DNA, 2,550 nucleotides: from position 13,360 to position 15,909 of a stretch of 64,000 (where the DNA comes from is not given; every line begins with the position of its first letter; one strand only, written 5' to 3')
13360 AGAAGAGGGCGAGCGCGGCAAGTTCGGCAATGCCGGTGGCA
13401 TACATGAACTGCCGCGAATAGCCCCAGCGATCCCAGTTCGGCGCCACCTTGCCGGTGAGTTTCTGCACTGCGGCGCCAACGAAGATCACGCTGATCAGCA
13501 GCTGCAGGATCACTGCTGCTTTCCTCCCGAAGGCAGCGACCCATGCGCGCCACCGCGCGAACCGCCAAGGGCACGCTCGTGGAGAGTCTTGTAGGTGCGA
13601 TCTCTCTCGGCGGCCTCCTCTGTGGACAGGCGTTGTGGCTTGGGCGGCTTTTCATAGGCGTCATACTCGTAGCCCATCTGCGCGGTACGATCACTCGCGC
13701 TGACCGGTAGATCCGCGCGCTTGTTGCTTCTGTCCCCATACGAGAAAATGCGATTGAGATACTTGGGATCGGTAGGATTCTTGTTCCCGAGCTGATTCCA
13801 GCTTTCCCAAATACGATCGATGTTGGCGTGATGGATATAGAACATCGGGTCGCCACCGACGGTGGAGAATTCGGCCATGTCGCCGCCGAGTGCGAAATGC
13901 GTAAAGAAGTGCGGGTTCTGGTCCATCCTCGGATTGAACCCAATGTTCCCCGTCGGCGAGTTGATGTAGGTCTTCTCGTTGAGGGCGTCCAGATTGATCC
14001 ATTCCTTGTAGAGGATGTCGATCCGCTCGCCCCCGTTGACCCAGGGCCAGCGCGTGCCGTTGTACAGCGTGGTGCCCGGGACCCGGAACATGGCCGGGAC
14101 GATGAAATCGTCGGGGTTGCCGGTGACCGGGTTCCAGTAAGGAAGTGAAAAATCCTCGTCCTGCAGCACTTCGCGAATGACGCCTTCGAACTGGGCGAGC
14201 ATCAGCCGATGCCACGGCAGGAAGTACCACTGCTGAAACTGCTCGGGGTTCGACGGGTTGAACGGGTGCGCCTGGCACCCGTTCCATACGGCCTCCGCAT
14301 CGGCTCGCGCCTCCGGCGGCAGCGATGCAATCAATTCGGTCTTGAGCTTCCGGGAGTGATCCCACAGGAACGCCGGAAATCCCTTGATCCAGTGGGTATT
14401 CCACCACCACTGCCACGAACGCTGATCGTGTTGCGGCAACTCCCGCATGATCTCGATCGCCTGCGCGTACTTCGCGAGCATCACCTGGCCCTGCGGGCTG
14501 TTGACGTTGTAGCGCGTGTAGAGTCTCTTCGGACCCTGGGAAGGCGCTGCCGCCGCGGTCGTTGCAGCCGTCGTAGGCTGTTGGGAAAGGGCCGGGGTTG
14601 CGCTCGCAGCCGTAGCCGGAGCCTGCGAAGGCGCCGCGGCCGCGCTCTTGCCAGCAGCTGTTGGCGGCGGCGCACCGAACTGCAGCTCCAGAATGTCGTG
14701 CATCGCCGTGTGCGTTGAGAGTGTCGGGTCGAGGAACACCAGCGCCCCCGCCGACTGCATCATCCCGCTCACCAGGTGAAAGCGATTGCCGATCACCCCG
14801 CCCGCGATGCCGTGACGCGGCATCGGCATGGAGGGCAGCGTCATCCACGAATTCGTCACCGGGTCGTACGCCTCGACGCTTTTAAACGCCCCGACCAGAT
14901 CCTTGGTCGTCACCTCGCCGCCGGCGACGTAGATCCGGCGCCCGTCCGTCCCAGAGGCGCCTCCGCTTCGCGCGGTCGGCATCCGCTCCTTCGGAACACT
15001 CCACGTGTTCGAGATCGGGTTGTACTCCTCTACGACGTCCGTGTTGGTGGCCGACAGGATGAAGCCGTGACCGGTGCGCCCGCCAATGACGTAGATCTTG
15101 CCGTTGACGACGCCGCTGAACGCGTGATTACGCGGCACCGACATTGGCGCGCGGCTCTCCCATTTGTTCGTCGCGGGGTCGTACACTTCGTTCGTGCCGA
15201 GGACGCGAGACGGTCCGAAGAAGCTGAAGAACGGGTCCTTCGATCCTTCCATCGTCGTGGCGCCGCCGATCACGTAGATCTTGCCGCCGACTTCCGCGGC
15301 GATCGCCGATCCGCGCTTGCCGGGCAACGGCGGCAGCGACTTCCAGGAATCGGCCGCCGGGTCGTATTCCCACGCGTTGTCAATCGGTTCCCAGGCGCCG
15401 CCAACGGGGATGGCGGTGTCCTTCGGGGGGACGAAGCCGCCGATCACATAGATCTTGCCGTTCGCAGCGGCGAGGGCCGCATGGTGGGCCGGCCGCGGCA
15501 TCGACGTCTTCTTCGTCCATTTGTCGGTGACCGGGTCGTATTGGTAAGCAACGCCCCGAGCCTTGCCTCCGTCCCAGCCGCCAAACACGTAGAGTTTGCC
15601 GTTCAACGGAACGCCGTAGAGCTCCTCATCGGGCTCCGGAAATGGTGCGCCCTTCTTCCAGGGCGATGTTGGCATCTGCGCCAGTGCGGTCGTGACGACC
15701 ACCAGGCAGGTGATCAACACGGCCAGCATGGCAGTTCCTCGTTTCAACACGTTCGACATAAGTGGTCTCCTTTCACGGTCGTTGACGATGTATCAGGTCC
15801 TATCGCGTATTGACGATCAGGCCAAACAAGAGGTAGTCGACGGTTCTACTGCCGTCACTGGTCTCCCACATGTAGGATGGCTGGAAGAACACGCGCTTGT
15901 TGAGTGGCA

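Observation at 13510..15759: Six-bladed Kelch propeller fused to a tyrosinase (type-3 copper) domain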

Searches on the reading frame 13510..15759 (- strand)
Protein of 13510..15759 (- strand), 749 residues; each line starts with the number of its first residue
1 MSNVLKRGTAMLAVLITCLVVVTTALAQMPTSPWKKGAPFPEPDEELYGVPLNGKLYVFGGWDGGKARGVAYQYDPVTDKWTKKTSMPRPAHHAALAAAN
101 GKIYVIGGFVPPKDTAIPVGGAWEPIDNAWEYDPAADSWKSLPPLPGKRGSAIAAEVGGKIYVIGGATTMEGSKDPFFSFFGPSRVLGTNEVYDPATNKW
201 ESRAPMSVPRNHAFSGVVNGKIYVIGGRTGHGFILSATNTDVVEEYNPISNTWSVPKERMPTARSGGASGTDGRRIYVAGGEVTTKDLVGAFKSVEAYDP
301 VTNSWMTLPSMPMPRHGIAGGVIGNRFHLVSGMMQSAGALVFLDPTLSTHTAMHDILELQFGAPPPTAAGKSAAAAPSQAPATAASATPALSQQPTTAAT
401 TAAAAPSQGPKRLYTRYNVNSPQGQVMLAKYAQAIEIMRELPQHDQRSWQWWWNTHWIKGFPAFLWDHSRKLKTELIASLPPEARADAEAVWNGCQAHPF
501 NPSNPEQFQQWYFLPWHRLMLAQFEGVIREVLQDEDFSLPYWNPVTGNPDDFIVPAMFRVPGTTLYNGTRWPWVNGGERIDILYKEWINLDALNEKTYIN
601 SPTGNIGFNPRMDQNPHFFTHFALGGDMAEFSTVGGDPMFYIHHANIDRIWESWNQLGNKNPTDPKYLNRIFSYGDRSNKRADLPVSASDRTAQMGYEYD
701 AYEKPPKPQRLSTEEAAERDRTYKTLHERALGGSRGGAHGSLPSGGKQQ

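Call 3: search_protein_families(library=pfam, proteins=[window:13510-15759:-], max_evalue=0.01)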
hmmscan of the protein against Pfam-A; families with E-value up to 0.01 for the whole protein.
window:13510-15759:- (749 aa): 12 families
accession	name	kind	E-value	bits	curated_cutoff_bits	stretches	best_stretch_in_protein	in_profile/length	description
PF01344.31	Kelch_1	-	5.5e-52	173.3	20.1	5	52-88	10-46/46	Kelch motif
PF13964.12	Kelch_6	-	1.6e-32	110.8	25.3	4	93-149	4-50/50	Kelch motif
PF07646.21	Kelch_2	-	7.1e-30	101.9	21.3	5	209-254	1-42/48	Kelch motif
PF25210.1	Kelch_FKB95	-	8e-28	98.2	70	4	192-259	62-127/268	FKB95, Kelch-repeats domain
PF24681.1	Kelch_KLHDC2_KLHL20_DRC7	-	7e-27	94.6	50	2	150-332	54-221/221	KLHDC2/KLHL20/DRC7 Kelch-repeats domain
PF13415.12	Kelch_3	-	3.4e-25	88.1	22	3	53-96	1-45/48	Galactose oxidase, central domain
PF13418.12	Kelch_4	-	2.1e-24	85.6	21.6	2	92-146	4-48/49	Galactose oxidase, central domain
PF00264.25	Tyrosinase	-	7.9e-23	82.4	22.6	2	600-656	157-213/214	Common central domain of tyrosinase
PF24996.1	NANM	-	8.4e-23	81.2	45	3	198-282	41-125/350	N-acetylneuraminate epimerase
PF24981.1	Beta-prop_ATRN-LZTR1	-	3.7e-17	63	50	2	56-230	109-282/289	Attractin/LZTR1 beta-propeller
PF13854.13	Kelch_HCF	-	1.6e-05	24.8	113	0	53-115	200-264/345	Host cell factor, Kelch-repeats domain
PF07893.19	DUF1668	-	0.0056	16.5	23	0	78-183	38-133/336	Protein of unknown function (DUF1668)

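Call 4: search_protein_families(library=ncbifam, proteins=[window:13510-15759:-], max_evalue=0.01)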
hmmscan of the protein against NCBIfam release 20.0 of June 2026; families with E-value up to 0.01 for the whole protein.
window:13510-15759:- (749 aa): 6 families
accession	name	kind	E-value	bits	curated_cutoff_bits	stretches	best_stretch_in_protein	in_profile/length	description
NF010730.0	PRK14131.1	subfamily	2.1e-21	76.1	416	3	30-109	68-156/384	N-acetylneuraminate epimerase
TIGR03547.1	muta_rot_YjhT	subfamily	5.6e-17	61.9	256.35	2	198-282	41-127/346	YjhT family mutarotase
NF047834.1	TyrosinaseMelC2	equivalog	2.5e-11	43.3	450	2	615-662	188-234/272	tyrosinase MelC2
TIGR03548.1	mutarot_permut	subfamily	5.6e-08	32.3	243.2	1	40-141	110-200/323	cyclically-permuted mutarotase family protein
NF041220.1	BagH_FevF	exception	3.3e-05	23.2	630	1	619-668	224-269/305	bagremycin/ferroverdin biosynthesis o-aminophenol oxidase BagH/FevF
NF052501.1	RdCuOxGlxASco2837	equivalog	0.00029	19.2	800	1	185-232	312-360/645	radical copper oxidase GlxA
